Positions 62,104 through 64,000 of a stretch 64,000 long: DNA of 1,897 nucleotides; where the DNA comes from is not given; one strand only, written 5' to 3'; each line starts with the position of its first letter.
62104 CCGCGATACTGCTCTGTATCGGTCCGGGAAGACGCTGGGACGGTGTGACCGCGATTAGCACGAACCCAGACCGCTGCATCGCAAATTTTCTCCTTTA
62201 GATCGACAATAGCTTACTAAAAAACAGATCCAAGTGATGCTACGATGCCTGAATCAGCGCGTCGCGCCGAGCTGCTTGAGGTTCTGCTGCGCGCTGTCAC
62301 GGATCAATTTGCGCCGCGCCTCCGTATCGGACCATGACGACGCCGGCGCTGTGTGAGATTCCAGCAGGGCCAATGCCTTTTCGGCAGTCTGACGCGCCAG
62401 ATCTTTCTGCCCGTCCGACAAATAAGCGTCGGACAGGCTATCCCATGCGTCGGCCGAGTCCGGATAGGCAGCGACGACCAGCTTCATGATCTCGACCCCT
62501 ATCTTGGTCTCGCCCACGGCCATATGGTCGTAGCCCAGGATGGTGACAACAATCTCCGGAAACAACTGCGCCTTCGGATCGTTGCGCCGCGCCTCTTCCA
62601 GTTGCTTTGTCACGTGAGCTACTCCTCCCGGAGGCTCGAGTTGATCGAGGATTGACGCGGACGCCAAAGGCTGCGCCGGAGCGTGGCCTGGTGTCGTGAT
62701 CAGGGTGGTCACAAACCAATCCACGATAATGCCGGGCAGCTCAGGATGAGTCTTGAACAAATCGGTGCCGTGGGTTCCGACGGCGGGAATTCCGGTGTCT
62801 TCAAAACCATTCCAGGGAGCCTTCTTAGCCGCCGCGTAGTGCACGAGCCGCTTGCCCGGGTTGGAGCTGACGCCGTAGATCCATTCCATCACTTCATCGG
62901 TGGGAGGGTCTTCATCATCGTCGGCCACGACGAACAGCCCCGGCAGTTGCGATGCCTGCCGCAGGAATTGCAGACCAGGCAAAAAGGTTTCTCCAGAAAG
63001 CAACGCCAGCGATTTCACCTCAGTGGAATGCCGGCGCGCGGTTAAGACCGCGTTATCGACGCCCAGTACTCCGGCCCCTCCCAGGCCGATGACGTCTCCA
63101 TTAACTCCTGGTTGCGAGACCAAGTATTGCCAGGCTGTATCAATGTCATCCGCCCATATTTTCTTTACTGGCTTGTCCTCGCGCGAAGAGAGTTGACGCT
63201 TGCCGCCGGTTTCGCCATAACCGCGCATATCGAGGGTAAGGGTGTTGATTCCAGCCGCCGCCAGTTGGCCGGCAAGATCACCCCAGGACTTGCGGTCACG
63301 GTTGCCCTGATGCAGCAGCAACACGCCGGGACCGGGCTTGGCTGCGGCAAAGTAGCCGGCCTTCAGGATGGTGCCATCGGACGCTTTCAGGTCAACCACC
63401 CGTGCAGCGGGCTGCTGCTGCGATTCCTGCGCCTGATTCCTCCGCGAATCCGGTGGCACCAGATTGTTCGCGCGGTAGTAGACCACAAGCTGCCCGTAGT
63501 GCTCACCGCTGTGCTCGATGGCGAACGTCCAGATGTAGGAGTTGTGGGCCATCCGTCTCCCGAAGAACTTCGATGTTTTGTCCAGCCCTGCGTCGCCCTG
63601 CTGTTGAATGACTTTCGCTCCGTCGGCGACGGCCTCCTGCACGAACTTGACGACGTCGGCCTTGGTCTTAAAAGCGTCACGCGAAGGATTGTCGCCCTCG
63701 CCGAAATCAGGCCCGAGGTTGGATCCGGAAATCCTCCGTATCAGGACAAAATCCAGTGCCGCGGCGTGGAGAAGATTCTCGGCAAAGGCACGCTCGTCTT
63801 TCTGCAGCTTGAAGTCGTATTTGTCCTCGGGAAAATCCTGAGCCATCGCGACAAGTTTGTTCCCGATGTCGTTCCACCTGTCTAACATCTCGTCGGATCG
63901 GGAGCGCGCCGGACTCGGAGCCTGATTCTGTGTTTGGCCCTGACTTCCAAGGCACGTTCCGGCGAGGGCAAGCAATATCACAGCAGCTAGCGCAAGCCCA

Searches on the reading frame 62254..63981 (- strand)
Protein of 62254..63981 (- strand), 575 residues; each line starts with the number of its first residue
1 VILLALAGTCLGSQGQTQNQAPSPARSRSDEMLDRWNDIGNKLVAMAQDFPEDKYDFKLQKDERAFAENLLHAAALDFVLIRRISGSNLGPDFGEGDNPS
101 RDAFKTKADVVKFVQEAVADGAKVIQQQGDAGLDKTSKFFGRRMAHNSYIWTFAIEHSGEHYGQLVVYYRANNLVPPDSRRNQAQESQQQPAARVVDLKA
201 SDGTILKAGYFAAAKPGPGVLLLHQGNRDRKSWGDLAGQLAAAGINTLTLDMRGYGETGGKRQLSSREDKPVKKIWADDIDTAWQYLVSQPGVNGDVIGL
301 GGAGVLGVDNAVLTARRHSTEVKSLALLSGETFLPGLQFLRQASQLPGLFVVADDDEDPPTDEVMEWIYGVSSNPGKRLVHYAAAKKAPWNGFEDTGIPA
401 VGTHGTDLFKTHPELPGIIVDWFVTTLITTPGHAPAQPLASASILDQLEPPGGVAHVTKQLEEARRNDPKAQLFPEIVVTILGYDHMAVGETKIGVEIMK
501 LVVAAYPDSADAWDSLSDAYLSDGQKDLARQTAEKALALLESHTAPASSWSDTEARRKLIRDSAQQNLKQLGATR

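Call 81: search_protein_families(library=pfam, proteins=[window:62254-63981:-], max_evalue=0.00001)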
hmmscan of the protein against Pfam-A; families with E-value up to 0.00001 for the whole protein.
window:62254-63981:- (575 aa): 1 family
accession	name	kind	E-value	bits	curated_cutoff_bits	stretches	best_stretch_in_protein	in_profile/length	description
PF12867.12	DinB_2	-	1.3e-06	29.3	24.8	1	42-165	8-128/128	DinB superfamily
